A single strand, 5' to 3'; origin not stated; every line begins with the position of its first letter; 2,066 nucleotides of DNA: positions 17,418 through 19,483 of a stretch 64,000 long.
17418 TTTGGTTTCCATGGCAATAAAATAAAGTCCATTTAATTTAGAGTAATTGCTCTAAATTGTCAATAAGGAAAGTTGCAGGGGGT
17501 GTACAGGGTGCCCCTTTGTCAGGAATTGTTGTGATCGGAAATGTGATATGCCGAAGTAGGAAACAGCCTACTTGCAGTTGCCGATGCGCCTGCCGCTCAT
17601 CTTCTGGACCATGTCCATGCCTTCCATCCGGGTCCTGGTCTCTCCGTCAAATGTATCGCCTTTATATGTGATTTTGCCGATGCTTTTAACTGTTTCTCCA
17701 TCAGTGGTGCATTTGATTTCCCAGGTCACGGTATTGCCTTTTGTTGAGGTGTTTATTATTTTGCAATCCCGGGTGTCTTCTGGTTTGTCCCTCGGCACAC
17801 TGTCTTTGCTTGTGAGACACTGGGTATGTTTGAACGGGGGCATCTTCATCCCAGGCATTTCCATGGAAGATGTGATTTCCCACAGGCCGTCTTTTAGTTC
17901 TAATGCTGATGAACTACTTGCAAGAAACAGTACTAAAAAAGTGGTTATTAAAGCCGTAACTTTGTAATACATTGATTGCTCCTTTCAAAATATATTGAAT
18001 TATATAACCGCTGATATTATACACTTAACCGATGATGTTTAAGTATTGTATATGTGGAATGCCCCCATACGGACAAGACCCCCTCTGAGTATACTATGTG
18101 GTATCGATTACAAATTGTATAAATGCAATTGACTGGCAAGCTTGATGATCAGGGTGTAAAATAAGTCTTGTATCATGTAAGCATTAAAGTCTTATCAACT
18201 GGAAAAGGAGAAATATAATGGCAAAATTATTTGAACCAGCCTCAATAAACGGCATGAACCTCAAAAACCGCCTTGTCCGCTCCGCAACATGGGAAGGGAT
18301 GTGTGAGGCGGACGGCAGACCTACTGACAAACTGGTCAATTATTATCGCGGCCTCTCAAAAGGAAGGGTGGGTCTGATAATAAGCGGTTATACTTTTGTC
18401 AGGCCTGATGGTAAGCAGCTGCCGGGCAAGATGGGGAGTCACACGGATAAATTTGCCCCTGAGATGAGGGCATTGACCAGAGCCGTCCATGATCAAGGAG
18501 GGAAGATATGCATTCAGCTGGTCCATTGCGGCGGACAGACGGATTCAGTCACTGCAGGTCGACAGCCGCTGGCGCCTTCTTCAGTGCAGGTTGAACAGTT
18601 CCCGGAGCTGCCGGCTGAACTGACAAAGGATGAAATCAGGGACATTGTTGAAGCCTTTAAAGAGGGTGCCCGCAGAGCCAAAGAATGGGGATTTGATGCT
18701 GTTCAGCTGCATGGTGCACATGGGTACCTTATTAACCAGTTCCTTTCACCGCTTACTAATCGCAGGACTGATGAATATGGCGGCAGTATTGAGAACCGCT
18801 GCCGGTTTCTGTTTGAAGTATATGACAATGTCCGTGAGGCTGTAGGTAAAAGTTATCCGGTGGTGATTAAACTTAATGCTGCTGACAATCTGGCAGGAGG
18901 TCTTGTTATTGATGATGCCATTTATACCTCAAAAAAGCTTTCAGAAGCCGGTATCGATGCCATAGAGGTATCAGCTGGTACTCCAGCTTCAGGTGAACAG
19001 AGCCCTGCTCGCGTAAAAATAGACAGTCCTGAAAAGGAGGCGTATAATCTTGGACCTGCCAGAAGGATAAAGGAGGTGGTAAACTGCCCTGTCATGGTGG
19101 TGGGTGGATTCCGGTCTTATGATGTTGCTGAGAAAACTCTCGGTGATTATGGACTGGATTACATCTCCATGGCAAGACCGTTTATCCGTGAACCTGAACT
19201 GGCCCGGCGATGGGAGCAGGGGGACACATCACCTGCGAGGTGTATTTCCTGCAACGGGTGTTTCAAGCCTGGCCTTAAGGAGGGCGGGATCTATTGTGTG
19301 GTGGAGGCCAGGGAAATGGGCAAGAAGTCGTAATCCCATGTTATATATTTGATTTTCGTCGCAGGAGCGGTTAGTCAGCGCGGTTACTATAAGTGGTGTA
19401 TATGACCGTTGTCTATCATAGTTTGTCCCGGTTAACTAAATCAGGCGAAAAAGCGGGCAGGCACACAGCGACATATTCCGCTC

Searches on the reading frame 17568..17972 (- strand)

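Call 76: search_protein_families(library=pfam, proteins=[window:17568-17972:-], max_evalue=0.001)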
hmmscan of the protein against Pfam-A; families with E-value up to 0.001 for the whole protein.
window:17568-17972:- (134 aa): 1 family
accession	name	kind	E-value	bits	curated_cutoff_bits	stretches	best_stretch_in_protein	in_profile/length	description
PF12276.13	DUF3617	-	4.3e-18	66.5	24.5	1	27-133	2-106/106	Protein of unknown function (DUF3617)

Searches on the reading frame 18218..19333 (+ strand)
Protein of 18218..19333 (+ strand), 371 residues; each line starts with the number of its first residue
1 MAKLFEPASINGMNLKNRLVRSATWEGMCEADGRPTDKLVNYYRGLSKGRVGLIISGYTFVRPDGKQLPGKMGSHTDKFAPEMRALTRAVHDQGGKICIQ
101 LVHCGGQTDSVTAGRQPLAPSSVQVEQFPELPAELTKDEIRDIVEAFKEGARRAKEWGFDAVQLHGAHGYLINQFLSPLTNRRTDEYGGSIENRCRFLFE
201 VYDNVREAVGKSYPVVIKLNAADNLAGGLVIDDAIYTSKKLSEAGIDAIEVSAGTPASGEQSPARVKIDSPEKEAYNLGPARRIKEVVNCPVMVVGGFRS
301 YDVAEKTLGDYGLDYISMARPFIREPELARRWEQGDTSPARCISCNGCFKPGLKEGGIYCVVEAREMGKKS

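Call 10: search_protein_families(library=pfam, proteins=[window:18218-19333:+], max_evalue=0.001)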
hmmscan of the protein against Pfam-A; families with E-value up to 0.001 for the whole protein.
window:18218-19333:+ (371 aa): 1 family
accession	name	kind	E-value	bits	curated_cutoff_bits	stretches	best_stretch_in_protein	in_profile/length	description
PF00724.26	Oxidored_FMN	-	7e-75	252.8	27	1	3-335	1-338/342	NADH:flavin oxidoreductase / NADH oxidase family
